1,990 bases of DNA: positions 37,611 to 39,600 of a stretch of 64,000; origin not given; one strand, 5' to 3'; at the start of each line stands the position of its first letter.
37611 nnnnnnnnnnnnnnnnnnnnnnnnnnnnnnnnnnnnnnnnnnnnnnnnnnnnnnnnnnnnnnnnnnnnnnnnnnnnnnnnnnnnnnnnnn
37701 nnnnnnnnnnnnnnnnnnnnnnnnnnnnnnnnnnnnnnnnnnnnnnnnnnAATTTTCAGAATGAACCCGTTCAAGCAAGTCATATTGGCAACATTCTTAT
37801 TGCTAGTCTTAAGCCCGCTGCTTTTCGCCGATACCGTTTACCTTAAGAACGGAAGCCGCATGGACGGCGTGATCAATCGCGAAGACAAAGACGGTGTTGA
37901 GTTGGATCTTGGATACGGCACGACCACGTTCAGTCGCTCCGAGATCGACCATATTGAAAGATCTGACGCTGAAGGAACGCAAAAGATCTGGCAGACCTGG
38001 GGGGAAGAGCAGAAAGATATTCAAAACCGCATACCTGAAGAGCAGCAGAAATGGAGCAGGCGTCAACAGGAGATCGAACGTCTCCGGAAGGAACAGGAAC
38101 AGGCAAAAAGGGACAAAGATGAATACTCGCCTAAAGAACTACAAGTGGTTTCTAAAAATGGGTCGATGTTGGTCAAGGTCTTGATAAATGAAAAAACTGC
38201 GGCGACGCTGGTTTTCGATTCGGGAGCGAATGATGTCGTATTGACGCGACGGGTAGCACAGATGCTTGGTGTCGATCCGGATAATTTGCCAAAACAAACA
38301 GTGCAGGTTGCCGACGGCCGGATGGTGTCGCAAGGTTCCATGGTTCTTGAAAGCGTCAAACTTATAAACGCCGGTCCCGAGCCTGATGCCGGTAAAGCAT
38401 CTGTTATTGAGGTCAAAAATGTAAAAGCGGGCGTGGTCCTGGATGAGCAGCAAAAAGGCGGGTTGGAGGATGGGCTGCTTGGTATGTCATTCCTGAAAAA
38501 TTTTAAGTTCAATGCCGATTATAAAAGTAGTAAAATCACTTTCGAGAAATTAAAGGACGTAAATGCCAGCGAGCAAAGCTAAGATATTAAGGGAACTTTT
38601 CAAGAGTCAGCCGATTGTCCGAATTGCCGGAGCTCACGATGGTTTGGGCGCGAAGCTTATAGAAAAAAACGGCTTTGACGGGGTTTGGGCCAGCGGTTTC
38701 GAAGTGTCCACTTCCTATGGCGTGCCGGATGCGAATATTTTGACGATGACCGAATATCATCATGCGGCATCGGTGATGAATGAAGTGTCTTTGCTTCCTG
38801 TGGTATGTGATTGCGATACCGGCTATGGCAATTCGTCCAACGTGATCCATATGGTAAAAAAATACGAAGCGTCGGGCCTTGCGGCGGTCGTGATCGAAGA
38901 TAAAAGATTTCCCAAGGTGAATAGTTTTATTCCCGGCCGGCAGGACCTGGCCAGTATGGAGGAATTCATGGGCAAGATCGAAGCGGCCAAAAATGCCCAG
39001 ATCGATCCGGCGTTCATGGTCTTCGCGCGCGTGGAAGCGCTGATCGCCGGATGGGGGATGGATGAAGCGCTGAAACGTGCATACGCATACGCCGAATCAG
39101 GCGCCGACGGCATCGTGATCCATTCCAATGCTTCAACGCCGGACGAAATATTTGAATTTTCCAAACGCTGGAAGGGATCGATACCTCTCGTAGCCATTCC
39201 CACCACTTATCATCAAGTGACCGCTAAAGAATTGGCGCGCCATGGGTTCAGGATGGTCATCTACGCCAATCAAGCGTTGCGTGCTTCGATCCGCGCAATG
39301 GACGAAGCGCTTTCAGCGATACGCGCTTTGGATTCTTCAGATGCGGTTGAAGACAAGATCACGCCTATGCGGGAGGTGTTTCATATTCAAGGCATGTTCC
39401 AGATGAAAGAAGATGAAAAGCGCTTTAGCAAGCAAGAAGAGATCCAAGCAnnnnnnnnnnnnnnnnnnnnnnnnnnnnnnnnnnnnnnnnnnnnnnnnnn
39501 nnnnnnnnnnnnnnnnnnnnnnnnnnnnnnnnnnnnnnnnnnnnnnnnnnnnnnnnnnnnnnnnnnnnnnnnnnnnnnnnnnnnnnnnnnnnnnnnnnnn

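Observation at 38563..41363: Phosphonate module: PepM fused to a C-terminal LicC-like nucleotidyltransferase, translationally coupled to phosphonopyruvate decarboxylase, with no adjacent aminotransferase or dehydrogenase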

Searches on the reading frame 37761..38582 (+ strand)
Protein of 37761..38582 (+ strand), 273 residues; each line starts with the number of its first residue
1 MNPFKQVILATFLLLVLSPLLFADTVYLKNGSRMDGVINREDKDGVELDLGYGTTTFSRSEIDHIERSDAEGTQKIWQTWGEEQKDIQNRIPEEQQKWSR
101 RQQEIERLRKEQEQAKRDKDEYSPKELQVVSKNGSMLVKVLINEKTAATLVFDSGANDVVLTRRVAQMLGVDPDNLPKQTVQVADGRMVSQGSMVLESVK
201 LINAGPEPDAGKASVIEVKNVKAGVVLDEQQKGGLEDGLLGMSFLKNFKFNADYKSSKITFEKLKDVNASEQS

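Call 3: search_protein_families(library=pfam, proteins=[window:37761-38582:+], max_evalue=0.01)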
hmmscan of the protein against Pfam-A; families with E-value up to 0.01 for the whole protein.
window:37761-38582:+ (273 aa): 2 families
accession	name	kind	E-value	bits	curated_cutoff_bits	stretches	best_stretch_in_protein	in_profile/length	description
PF13650.11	Asp_protease_2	-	4e-13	50.3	24.3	1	138-244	1-90/90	Aspartyl protease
PF13975.11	gag-asp_proteas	-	5.3e-11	43.4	28.2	1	138-247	1-92/92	gag-polyprotein putative aspartyl protease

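Call 4: search_protein_families(library=ncbifam, proteins=[window:37761-38582:+], max_evalue=0.01)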
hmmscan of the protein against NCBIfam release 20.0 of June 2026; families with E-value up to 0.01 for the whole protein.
window:37761-38582:+ (273 aa): 5 families
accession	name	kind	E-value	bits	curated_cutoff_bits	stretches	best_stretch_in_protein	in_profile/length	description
TIGR02281.1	clan_AA_DTGA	subfamily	4.6e-11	43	57.95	1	131-253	7-113/121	TIGR02281 family clan AA aspartic protease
NF047433.1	Lepto_7_Nterm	domain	1.7e-10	40.5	43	1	11-65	3-58/63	LA_0442/LA_0875 N-terminal domain-containing protein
NF041881.1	PTPDL_fam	equivalog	2.5e-06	26.9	200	1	13-71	2-65/339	PTPDL family protein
NF047503.1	LB_137_fam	subfamily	4.1e-05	23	200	1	12-153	2-144/288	LB_137 family protein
NF038191.1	V_Cas12k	exception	0.00033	19.1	150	1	70-177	382-487/629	type V CRISPR-associated protein Cas12k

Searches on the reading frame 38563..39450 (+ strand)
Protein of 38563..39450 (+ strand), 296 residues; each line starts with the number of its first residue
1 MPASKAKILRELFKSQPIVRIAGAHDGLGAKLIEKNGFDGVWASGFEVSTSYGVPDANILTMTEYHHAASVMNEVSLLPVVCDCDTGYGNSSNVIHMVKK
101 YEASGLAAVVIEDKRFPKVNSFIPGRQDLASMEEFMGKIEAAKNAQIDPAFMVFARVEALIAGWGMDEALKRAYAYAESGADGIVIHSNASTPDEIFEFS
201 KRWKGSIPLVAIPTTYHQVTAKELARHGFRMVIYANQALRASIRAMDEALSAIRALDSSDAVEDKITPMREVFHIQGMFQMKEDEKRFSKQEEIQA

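Call 63: search_solved_structures(query=window:38563-39450:+, max_evalue=1e-50, show_alignments=3)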
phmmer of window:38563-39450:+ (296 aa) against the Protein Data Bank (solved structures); distinct sequences matched with E-value up to 1e-50: 4.
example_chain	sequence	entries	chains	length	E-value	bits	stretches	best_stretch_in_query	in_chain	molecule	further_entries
5unc_A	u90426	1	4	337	3.3e-105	354.3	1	5-290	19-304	PHOSPHOENOLPYRUVATE PHOSPHOMUTASE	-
2dua_A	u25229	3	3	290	1.9e-73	250.2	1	6-289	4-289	Phosphonopyruvate hydrolase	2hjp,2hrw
1m1b_A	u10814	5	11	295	1.7e-69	237.2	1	5-287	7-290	PHOSPHOENOLPYRUVATE PHOSPHOMUTASE | PROTEIN (PHOSPHOENOLPYRUVATE MUTASE)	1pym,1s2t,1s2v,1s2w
1s2u_A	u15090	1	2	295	2.3e-68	233.5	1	5-287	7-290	Phosphoenolpyruvate phosphomutase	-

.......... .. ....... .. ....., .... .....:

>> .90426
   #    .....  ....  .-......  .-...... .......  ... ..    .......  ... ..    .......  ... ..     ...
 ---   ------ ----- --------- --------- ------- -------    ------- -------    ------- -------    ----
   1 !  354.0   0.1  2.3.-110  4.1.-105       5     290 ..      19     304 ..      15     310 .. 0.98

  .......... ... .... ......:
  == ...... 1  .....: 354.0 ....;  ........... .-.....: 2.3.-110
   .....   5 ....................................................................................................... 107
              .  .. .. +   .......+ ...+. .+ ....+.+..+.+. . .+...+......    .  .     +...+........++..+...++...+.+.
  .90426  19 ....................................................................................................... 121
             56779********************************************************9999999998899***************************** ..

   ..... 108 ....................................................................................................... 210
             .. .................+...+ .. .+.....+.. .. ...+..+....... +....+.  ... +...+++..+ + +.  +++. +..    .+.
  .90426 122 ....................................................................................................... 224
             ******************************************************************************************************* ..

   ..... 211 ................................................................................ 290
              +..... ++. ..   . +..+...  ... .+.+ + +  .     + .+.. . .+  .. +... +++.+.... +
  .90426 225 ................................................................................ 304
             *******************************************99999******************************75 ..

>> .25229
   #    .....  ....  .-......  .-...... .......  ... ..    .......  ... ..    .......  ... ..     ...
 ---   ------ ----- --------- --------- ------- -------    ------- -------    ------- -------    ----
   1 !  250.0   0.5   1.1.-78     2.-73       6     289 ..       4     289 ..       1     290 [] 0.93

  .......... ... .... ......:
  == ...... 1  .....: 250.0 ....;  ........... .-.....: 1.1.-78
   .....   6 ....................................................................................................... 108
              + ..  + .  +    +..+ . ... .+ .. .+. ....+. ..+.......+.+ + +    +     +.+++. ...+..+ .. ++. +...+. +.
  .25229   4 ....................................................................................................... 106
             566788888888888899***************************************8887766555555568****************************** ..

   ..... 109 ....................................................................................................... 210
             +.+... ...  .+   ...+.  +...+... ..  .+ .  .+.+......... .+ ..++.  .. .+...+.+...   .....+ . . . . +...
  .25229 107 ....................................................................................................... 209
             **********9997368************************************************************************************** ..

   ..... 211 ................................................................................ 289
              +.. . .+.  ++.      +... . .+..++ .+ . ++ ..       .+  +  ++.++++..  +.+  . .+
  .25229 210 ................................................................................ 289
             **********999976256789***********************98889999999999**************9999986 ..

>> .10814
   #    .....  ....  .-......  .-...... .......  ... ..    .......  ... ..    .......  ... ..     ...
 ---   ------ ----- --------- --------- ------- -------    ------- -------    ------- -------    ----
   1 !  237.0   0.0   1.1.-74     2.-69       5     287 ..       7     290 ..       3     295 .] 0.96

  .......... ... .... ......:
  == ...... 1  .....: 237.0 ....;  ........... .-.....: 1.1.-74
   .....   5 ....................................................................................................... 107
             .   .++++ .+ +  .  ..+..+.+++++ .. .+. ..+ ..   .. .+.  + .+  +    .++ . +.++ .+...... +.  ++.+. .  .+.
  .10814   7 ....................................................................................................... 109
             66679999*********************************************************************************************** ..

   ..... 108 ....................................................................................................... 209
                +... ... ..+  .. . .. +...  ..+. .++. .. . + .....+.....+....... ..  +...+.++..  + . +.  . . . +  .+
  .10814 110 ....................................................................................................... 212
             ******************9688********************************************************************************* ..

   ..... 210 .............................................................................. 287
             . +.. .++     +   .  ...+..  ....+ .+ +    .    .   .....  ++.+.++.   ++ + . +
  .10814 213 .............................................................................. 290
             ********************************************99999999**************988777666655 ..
